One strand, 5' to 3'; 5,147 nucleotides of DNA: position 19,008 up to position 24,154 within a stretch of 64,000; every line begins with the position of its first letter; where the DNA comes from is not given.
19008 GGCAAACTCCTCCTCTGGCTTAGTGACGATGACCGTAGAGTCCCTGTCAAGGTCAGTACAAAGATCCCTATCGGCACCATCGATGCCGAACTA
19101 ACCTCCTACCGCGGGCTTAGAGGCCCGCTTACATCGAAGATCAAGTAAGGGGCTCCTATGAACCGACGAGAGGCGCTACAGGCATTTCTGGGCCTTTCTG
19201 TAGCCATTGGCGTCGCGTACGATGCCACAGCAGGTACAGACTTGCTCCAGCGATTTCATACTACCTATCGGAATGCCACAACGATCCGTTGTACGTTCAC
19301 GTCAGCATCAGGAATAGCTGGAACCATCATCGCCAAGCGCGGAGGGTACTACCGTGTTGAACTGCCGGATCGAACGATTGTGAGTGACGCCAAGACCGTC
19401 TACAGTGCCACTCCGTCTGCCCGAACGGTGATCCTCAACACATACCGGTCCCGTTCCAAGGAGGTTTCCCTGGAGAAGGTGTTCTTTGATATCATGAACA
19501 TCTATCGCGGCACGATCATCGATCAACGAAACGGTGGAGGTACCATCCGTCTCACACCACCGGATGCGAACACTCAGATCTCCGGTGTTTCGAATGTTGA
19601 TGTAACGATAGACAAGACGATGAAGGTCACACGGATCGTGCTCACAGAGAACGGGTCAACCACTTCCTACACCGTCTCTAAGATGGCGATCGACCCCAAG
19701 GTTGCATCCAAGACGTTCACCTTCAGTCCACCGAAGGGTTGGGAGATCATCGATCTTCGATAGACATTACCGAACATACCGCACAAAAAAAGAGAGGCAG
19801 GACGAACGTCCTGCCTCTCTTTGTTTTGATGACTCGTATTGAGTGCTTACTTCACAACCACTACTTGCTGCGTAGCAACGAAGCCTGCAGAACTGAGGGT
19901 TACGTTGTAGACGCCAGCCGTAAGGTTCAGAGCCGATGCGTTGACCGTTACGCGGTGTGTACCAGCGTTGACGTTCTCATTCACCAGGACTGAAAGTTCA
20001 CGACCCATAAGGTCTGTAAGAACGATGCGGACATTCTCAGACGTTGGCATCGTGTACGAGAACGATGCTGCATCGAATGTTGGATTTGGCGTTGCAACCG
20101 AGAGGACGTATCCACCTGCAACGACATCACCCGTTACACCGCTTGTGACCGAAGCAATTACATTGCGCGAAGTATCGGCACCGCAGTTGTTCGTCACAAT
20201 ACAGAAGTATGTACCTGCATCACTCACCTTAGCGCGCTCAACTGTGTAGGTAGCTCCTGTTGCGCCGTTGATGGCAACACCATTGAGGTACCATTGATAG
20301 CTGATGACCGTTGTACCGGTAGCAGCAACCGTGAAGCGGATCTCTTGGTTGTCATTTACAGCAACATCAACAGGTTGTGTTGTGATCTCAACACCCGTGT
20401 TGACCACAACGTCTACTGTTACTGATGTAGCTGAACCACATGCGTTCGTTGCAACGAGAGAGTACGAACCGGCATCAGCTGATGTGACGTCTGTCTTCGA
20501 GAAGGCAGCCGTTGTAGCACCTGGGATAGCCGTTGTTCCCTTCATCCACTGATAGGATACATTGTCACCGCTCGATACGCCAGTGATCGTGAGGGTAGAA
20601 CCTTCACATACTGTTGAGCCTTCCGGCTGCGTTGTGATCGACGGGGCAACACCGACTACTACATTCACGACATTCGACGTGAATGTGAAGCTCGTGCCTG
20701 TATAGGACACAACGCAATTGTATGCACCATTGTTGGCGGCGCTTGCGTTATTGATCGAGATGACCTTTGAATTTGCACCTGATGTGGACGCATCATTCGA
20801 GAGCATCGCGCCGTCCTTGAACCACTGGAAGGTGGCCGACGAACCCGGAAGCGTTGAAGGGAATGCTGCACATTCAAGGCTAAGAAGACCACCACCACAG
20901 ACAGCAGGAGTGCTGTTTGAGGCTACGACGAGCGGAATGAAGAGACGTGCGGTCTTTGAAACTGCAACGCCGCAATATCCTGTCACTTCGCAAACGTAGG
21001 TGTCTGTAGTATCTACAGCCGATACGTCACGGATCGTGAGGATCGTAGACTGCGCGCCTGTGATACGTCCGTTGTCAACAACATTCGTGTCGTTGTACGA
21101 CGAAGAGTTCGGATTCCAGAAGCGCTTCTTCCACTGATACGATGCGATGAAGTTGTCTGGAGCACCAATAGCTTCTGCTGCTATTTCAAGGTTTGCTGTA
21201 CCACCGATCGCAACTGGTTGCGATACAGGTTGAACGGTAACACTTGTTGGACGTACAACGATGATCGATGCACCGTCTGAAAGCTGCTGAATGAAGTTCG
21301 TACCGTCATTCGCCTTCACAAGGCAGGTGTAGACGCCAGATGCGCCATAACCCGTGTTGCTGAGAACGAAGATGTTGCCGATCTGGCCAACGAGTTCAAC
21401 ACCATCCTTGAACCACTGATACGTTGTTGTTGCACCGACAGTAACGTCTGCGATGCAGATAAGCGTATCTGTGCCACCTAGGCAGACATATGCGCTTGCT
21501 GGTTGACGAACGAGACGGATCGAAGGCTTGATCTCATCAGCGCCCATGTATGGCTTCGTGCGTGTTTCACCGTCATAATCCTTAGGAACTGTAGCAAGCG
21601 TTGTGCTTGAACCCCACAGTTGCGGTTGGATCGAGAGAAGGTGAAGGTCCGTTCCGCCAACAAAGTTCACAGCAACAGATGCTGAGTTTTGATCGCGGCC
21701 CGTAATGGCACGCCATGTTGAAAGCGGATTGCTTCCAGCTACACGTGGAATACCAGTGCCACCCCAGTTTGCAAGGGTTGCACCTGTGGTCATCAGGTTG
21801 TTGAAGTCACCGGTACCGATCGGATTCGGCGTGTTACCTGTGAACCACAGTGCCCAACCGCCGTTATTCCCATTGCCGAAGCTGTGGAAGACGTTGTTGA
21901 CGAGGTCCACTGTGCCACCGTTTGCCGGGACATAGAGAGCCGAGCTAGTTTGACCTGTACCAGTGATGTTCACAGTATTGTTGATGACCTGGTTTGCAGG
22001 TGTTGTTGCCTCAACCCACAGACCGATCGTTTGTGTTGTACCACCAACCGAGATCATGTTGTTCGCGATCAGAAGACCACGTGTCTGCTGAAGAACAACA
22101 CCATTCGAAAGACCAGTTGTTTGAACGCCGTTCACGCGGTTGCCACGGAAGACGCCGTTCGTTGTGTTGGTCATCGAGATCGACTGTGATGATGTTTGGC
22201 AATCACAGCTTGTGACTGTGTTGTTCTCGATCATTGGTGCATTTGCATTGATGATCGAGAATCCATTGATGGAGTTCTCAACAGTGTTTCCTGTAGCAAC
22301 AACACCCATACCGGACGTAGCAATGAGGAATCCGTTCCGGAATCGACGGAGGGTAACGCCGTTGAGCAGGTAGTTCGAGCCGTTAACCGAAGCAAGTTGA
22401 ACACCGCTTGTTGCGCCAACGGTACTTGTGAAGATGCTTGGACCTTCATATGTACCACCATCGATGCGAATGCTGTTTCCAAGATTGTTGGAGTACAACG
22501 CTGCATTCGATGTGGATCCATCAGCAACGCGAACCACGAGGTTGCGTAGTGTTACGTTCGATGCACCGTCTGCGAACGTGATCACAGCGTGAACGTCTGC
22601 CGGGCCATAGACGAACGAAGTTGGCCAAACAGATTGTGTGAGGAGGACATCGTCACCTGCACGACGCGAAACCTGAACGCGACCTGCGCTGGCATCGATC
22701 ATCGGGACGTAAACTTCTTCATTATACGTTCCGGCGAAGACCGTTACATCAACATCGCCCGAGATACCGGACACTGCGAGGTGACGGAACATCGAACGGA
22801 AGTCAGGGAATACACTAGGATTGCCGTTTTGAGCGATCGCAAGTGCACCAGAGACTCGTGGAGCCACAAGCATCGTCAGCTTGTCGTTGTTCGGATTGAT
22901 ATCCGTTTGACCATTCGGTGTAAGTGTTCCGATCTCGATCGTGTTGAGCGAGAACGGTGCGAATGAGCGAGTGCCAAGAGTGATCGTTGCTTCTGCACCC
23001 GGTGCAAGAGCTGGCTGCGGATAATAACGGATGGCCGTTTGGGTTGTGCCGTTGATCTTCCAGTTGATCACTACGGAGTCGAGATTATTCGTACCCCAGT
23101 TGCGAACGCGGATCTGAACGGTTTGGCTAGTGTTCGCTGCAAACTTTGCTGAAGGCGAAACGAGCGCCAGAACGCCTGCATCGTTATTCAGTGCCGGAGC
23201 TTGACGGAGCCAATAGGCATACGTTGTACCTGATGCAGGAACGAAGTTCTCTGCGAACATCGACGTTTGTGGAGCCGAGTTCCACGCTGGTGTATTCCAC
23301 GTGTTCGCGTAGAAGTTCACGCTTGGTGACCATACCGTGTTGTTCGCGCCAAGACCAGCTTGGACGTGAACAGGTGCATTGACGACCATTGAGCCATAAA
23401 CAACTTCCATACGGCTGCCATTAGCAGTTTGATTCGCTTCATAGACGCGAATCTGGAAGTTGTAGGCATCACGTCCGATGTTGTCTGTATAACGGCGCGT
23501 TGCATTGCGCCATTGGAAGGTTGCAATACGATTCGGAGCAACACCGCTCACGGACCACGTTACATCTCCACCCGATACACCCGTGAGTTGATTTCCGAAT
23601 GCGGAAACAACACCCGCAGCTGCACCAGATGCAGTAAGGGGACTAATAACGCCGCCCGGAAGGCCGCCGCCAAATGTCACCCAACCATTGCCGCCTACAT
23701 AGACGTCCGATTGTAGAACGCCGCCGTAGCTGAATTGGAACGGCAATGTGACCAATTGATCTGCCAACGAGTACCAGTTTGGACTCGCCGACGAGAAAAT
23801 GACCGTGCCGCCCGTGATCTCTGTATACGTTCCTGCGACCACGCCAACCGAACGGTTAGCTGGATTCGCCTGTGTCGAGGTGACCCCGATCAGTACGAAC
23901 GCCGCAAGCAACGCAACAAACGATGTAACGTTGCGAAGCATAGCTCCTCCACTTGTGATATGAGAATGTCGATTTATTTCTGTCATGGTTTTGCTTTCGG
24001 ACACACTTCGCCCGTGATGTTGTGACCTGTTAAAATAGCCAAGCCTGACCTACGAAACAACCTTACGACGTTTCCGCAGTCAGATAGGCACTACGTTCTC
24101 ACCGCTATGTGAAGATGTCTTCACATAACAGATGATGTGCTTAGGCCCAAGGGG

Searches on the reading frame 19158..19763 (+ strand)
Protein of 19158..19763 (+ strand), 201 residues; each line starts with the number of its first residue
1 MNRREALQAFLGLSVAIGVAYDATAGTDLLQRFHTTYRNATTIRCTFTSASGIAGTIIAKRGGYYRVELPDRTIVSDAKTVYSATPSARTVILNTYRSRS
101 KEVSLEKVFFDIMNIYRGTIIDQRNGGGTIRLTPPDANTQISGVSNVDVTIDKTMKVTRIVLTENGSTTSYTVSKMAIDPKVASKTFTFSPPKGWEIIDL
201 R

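Call 42: search_protein_families(library=pfam, proteins=[window:19158-19763:+])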
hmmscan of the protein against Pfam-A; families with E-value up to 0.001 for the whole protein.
window:19158-19763:+ (201 aa): 1 family
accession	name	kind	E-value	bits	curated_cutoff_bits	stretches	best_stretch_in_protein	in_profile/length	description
PF03548.22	LolA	-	5.5e-08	33.2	23.6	1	53-190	25-165/165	Outer membrane lipoprotein carrier protein LolA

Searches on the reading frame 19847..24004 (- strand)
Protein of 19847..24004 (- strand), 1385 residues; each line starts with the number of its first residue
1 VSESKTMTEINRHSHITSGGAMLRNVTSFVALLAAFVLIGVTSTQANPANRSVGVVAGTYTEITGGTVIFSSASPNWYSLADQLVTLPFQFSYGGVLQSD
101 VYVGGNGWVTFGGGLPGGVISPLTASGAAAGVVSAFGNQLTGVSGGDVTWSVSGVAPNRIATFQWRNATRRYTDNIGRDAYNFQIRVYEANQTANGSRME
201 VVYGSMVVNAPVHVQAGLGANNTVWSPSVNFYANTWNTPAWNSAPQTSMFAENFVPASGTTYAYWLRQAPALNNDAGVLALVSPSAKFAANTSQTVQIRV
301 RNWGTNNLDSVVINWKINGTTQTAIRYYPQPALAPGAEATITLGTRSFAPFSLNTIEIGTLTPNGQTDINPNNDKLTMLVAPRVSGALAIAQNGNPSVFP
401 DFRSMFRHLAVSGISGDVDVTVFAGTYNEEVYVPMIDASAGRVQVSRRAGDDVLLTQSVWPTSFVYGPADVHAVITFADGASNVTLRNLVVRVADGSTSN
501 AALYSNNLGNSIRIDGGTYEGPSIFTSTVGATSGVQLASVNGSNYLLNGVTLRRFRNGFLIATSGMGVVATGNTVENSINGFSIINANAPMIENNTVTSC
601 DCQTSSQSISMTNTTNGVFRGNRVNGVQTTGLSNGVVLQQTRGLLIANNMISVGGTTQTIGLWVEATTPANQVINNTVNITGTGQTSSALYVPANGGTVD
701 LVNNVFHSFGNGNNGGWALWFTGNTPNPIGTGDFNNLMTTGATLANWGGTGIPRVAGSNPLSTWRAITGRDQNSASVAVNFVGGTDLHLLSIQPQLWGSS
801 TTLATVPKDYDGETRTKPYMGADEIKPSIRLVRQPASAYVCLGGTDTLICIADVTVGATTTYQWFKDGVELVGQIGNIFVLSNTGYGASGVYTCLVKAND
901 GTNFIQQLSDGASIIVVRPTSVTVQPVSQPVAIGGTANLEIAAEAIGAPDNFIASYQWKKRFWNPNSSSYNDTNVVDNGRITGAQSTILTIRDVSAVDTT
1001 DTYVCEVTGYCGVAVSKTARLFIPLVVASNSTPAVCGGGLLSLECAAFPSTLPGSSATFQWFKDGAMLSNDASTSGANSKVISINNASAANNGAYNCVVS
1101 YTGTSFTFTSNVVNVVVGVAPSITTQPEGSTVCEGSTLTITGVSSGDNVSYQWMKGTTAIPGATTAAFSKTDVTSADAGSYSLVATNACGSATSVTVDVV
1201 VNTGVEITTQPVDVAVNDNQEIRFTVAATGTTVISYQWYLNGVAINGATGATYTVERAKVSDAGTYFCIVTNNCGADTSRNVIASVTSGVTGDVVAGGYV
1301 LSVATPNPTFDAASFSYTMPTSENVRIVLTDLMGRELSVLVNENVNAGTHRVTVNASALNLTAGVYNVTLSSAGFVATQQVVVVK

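Call 42: search_protein_families(library=pfam, proteins=[window:19847-24004:-])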
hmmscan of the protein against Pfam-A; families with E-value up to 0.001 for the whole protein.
window:19847-24004:- (1385 aa): 5 families
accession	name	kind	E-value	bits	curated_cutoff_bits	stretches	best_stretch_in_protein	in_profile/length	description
PF13927.12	Ig_3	-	5e-37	126.7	30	4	1206-1272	3-78/78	Immunoglobulin domain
PF13895.12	Ig_2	-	9.6e-31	106.3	27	4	1031-1117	7-79/79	Immunoglobulin domain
PF07679.22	I-set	-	3.1e-22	78.9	23.7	1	1206-1279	2-84/90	Immunoglobulin I-set domain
PF00047.31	ig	-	3.6e-10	40.4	21.8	0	1216-1279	5-79/81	Immunoglobulin domain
PF07686.23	V-set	-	3e-08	34.2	26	0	1081-1111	74-103/109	Immunoglobulin V-set domain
